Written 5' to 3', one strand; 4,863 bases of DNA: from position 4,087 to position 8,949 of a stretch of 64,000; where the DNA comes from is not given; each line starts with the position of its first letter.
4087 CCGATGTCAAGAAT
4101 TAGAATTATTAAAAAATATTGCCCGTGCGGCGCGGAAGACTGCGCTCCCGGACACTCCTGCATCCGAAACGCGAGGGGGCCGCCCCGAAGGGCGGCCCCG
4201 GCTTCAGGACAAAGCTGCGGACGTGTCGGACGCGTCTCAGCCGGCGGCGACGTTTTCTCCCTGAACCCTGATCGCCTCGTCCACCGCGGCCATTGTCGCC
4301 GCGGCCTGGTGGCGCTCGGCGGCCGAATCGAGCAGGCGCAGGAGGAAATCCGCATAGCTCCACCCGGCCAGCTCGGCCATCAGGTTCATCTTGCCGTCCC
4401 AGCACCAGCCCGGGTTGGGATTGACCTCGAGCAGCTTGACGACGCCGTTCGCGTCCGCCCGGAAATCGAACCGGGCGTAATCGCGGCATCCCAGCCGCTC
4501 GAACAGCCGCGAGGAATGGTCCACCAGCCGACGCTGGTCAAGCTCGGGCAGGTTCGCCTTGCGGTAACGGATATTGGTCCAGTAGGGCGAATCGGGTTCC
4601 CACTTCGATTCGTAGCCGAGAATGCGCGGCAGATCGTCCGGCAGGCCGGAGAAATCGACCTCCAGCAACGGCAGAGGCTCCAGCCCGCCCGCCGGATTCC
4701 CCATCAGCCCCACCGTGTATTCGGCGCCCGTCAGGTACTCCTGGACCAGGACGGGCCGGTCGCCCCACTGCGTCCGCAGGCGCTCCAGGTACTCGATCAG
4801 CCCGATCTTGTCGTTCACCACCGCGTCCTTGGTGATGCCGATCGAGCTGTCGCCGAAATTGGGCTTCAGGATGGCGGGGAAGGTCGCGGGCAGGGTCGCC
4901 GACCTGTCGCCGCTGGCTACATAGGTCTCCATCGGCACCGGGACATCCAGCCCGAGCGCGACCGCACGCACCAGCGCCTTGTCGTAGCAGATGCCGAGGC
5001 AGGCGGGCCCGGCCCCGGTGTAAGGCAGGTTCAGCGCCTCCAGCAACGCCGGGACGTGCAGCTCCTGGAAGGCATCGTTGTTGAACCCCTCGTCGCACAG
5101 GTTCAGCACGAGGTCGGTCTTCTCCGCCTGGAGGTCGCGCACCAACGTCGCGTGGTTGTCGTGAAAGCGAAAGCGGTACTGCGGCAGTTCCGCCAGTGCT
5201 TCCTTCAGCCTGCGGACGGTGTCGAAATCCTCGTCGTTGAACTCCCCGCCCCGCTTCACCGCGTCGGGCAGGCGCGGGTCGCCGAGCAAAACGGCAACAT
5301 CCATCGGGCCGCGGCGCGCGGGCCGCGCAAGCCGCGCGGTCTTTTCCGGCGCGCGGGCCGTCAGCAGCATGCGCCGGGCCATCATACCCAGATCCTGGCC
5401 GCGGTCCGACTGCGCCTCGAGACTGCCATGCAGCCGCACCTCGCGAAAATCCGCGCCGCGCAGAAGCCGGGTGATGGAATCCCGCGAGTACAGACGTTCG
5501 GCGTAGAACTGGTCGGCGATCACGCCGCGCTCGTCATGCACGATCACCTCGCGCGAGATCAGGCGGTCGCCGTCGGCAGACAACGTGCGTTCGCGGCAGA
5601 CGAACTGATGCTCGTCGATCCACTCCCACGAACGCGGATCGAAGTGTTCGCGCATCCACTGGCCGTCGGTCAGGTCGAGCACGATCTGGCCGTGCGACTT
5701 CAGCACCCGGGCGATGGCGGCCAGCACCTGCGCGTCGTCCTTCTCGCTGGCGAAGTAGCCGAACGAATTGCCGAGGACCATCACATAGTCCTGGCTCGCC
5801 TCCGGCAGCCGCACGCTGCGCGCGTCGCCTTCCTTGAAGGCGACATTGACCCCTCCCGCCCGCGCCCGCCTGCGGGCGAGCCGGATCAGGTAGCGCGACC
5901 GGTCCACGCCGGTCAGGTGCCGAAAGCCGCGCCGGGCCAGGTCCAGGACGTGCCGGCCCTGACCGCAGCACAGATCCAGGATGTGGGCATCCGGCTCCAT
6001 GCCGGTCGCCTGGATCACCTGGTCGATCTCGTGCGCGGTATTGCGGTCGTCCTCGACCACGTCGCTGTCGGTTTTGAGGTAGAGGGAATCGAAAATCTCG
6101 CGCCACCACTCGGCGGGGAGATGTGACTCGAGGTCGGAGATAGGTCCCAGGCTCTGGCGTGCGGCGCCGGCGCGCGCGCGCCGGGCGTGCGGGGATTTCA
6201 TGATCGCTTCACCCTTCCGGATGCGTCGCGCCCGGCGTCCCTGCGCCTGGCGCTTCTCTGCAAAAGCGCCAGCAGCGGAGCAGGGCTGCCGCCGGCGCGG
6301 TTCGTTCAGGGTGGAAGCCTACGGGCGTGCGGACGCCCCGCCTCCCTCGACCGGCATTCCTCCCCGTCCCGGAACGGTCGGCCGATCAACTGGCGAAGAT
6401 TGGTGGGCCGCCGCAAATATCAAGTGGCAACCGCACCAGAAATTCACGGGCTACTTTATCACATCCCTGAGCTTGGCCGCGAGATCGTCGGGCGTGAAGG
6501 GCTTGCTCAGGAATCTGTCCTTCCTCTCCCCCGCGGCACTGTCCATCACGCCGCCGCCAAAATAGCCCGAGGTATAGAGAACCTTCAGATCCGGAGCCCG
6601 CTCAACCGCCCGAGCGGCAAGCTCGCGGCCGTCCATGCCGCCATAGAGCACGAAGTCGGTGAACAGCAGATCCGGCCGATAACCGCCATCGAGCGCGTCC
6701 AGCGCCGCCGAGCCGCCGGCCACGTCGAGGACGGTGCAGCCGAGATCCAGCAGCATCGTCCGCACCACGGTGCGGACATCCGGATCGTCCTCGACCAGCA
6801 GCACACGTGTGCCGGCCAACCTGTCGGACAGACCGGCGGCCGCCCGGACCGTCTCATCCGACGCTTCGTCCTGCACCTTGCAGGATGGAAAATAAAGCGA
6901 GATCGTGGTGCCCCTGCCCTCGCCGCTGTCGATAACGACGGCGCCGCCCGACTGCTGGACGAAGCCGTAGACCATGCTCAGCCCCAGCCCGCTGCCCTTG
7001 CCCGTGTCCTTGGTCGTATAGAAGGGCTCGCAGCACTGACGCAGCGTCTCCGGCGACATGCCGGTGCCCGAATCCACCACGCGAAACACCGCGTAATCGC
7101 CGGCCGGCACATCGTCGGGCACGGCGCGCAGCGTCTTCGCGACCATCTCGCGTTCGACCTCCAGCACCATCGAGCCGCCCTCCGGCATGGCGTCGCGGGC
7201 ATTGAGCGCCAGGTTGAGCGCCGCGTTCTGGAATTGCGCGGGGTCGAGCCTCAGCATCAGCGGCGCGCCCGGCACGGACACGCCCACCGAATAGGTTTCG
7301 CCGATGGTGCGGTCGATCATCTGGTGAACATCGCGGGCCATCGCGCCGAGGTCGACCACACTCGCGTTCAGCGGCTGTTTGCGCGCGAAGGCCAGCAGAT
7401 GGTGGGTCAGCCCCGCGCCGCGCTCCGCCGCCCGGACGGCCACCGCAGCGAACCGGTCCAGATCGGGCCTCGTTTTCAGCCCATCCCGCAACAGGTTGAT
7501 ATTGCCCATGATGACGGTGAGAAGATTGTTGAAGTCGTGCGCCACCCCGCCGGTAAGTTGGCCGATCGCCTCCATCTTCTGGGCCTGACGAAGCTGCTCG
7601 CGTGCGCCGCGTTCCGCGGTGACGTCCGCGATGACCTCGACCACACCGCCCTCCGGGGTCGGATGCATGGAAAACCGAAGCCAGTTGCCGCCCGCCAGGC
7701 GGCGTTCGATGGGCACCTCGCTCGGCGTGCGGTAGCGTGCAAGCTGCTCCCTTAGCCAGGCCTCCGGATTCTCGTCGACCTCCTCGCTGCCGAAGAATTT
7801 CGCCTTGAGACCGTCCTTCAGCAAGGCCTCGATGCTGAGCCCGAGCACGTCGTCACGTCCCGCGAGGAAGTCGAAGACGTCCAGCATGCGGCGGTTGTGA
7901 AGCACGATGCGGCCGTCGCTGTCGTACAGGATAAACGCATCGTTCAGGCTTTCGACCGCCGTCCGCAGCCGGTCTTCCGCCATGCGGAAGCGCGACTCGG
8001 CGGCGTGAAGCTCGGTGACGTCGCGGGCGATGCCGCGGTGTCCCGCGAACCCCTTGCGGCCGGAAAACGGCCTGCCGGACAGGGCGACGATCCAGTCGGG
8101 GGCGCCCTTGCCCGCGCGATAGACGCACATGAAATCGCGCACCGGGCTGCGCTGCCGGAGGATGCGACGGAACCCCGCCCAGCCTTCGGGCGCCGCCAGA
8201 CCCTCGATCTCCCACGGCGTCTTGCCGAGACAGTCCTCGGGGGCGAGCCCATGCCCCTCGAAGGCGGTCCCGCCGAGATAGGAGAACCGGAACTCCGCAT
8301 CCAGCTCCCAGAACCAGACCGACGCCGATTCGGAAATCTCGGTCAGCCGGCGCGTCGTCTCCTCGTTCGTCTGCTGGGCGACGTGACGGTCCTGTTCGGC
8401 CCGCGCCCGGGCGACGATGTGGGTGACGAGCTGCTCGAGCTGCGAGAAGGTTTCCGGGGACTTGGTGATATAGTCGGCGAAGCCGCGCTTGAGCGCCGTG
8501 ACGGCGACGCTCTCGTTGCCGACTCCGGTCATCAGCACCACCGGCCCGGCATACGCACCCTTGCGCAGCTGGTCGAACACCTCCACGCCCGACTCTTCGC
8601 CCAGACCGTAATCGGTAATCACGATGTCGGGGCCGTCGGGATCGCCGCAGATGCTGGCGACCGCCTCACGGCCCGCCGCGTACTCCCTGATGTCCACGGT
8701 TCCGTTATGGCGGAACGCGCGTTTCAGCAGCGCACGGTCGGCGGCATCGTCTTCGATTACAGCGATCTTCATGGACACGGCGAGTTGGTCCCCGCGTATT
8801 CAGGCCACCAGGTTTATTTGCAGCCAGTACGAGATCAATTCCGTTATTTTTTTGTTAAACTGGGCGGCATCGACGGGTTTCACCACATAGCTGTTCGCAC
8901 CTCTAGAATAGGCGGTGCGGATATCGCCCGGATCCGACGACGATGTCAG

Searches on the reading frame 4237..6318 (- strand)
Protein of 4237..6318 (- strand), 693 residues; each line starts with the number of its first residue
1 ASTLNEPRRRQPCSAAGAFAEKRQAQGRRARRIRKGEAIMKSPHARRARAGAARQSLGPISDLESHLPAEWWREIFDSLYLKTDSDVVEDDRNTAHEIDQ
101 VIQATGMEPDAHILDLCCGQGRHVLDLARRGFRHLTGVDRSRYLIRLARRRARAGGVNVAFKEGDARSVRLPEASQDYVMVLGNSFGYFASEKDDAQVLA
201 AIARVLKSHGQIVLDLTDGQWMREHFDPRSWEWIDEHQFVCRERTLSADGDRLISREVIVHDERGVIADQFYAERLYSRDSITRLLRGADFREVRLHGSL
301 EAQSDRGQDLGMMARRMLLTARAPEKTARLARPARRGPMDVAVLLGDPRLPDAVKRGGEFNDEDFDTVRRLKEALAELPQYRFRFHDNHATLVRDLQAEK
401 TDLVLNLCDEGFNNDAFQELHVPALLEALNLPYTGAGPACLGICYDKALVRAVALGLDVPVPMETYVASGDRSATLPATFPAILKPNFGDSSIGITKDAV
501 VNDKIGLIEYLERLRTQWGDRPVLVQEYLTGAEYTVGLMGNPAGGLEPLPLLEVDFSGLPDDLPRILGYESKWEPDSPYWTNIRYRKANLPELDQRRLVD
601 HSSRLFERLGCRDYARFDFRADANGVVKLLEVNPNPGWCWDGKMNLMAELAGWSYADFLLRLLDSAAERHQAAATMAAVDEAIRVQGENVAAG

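Call 36: search_protein_families(library=pfam, proteins=[window:4237-6318:-], max_evalue=0.00001)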
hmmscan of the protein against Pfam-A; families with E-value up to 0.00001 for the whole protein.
window:4237-6318:- (693 aa): 8 families
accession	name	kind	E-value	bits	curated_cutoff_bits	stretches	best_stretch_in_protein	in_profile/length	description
PF13649.12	Methyltransf_25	-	8.7e-20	71.7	27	1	113-210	1-97/97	Methyltransferase domain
PF07478.18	Dala_Dala_lig_C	-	2.4e-19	70.1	24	1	479-663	36-203/204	D-ala D-ala ligase C-terminus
PF08241.18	Methyltransf_11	-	7.6e-15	55.8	21.2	1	114-213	1-94/95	Methyltransferase domain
PF13847.12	Methyltransf_31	-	1.7e-13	50.9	27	1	110-218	4-113/145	Methyltransferase domain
PF01209.24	Ubie_methyltran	-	3.6e-08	33.5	20.1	1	99-213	37-150/233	ubiE/COQ5 methyltransferase family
PF08242.18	Methyltransf_12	-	7.8e-07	30.2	30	1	114-211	1-97/98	Methyltransferase domain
PF13489.12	Methyltransf_23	-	1.2e-06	28.8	27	1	95-291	6-159/164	Methyltransferase domain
PF15632.11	ATPgrasp_Ter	-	2.3e-06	27.8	29.1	0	594-636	45-86/131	ATP-grasp in the biosynthetic pathway with Ter operon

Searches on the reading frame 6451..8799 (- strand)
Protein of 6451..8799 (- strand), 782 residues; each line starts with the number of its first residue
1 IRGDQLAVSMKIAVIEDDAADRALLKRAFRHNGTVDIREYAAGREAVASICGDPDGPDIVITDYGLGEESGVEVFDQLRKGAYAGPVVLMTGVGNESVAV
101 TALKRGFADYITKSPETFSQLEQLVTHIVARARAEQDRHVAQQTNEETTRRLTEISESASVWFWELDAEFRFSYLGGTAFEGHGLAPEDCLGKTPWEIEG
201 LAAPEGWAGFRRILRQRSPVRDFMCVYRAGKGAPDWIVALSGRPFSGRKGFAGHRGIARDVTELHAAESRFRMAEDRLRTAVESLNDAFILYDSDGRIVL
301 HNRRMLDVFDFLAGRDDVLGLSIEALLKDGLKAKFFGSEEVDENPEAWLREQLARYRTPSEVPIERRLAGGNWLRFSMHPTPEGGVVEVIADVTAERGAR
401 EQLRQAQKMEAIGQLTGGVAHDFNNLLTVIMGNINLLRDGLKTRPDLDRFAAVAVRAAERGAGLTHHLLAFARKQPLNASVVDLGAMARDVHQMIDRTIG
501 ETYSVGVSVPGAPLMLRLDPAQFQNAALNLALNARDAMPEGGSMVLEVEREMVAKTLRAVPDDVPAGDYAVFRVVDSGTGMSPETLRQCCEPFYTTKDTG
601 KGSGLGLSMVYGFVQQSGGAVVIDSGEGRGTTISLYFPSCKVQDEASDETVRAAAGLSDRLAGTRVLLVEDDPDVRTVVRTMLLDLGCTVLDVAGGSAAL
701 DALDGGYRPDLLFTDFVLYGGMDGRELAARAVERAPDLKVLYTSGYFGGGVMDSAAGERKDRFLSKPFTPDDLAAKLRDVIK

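Call 36: search_protein_families(library=pfam, proteins=[window:6451-8799:-], max_evalue=0.00001)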
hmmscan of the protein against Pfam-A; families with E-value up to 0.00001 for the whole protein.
window:6451-8799:- (782 aa): 6 families
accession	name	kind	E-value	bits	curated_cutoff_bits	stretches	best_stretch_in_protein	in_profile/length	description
PF00072.30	Response_reg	-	2.9e-33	114.8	30.2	2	12-115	1-101/111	Response regulator receiver domain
PF02518.31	HATPase_c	-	2e-17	64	26.4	1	519-638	2-108/111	Histidine kinase-, DNA gyrase B-, and HSP90-like ATPase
PF12860.13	PAS_7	-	4.1e-15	56.4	27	1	282-399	1-113/115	PAS fold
PF08448.16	PAS_4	-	5.7e-10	39.9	23.1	0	282-397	1-109/110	PAS fold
PF00512.31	HisKA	-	1.8e-09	37.9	26.9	1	413-475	3-64/66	His Kinase A (phospho-acceptor) domain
PF13426.13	PAS_9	-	1.5e-06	28.8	27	0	286-382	1-85/103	PAS domain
